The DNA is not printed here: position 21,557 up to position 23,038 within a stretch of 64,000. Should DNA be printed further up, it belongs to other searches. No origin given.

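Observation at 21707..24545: Tandem paralogous TPR-like / TerB-like / pseudo-receiver proteins with phospho-acceptor Asp replaced by Glu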

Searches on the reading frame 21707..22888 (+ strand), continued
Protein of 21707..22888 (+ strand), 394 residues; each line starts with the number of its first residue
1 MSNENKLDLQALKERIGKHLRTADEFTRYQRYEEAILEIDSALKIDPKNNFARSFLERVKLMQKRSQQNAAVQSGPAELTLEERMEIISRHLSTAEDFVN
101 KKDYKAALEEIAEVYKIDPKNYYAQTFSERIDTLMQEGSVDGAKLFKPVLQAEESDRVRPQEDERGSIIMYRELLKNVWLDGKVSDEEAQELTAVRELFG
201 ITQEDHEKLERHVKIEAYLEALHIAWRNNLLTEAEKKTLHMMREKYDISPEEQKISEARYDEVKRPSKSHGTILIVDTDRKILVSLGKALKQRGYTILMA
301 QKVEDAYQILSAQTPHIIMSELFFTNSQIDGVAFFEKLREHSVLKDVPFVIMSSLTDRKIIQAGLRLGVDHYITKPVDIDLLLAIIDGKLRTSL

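Call 62: search_protein_families(library=ncbifam, proteins=[window:21707-22888:+, P0106], max_evalue=0.001)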
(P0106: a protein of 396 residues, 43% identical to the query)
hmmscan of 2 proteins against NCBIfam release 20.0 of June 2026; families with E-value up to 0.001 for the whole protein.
window:21707-22888:+ (394 aa): 56 families (the best 25 are shown)
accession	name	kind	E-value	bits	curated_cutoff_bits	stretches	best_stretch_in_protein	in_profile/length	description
NF041733.1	resp_reg_CseB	equivalog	2.9e-14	53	350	1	272-392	2-117/228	two-component system response regulator CseB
TIGR02154.1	PhoB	equivalog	4.4e-14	52.3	296.2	1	272-392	4-122/226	phosphate regulon transcriptional regulator PhoB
NF051870.1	NAssimRespRegNtrX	equivalog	9.3e-14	51.1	600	1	272-392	3-121/452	nitrogen assimilation response regulator NtrX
NF040689.1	MtrAB_MtrA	equivalog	3.2e-13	49.5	300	1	273-392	1-115/219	MtrAB system response regulator MtrA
NF045717.1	DVU0259_DivK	exception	6.8e-13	48.8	160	1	272-388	4-114/117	DVU0259 family response regulator domain-containing protein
NF038297.2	hybrid_HK_HrmK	equivalog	1.3e-12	47.2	725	1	251-386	472-604/607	hybrid histidine kinase/response regulator HrmK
TIGR01818.1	ntrC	equivalog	1.4e-11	43.9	558.6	1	273-387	1-111/463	nitrogen regulation protein NR(I)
NF045505.1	RR_RssB_Pseudo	equivalog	1.6e-11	43.9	700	1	268-381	3-111/394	two-component system response regulator RssB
NF045944.1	ResRegRpaBCyano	equivalog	4.1e-11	42.7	330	1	274-386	1-108/229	response regulator transcription factor RpaB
NF011695.0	PRK15115.1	equivalog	5.3e-11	41.9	763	1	269-392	5-124/445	two-component system response regulator GlrR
NF007005.1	PRK09468.1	equivalog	7.1e-11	42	331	1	271-391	4-120/237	osmolarity response regulator transcription factor OmpR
NF007135.0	PRK09581.1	equivalog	1.1e-10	40.9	474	1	272-383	4-113/457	PleD family two-component system response regulator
NF053854.1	RespRegPhoBBctds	equivalog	2.1e-10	40.4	270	1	273-389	1-114/225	two-component system response regulator PhoB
NF053512.1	nitric_RR_NosR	exception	2.2e-10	40.2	400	1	273-388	1-113/422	response regulator c-di-GMP phosphodiesterase, NosR family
TIGR02875.1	spore_0_A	equivalog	3.5e-10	39.6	200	1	273-386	5-118/262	sporulation transcription factor Spo0A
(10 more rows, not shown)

P0106 (396 aa): 59 families (the best 25 are shown)
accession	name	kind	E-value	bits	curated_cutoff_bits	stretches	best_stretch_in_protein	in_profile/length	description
TIGR02154.1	PhoB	equivalog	6.4e-17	61.6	296.2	1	276-395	3-120/226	phosphate regulon transcriptional regulator PhoB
NF007135.0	PRK09581.1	equivalog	5.6e-15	55.1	474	1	276-389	3-114/457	PleD family two-component system response regulator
NF053854.1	RespRegPhoBBctds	equivalog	2.4e-14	53.2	270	1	278-393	1-113/225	two-component system response regulator PhoB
NF051870.1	NAssimRespRegNtrX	equivalog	1.3e-13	50.6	600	1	277-392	3-116/452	nitrogen assimilation response regulator NtrX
NF045717.1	DVU0259_DivK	exception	1.5e-13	50.9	160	1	277-393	4-114/117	DVU0259 family response regulator domain-containing protein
NF053512.1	nitric_RR_NosR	exception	1.7e-13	50.4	400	1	278-393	1-113/422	response regulator c-di-GMP phosphodiesterase, NosR family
NF006900.1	PRK09390.1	equivalog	2.7e-13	49.9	255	1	275-393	4-118/203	response regulator FixJ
NF045944.1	ResRegRpaBCyano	equivalog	9.7e-13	48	330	1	279-392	1-109/229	response regulator transcription factor RpaB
NF041733.1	resp_reg_CseB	equivalog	1.1e-12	47.8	350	1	277-394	2-114/228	two-component system response regulator CseB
NF040534.1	resp_reg_YycF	equivalog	1.6e-12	47.2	340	1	278-395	3-115/231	response regulator YycF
NF040689.1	MtrAB_MtrA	equivalog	3.8e-12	46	300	1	278-395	1-113/219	MtrAB system response regulator MtrA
TIGR03787.1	marine_sort_RR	equivalog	2.9e-11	43.3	335.7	1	278-392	3-115/227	proteobacterial dedicated sortase system response regulator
NF045505.1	RR_RssB_Pseudo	equivalog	8.7e-11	41.5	700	1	274-385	4-112/394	two-component system response regulator RssB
NF011695.0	PRK15115.1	equivalog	1.2e-10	40.8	763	1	273-395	4-122/445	two-component system response regulator GlrR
NF033120.0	vanR_FM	exception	2.8e-10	40.2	460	1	277-395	5-118/231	vancomycin resistance response regulator transcription factor, VanR-F/VanR-M family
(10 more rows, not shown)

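Call 63: search_protein_families(library=padloc, proteins=[window:21707-22888:+], max_evalue=0.001)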
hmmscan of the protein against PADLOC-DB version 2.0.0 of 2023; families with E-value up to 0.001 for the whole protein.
window:21707-22888:+ (394 aa): 3 families
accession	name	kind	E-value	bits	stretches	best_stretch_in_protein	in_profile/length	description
PDLC05027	PDC-S48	-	7.3e-09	33.2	1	159-260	219-316/411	-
PDLC04055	PD-T4-6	-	8.1e-07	26.2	1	238-386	331-479/496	-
PDLC05028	PDC-S48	-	2.2e-06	24.5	1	160-297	234-368/512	-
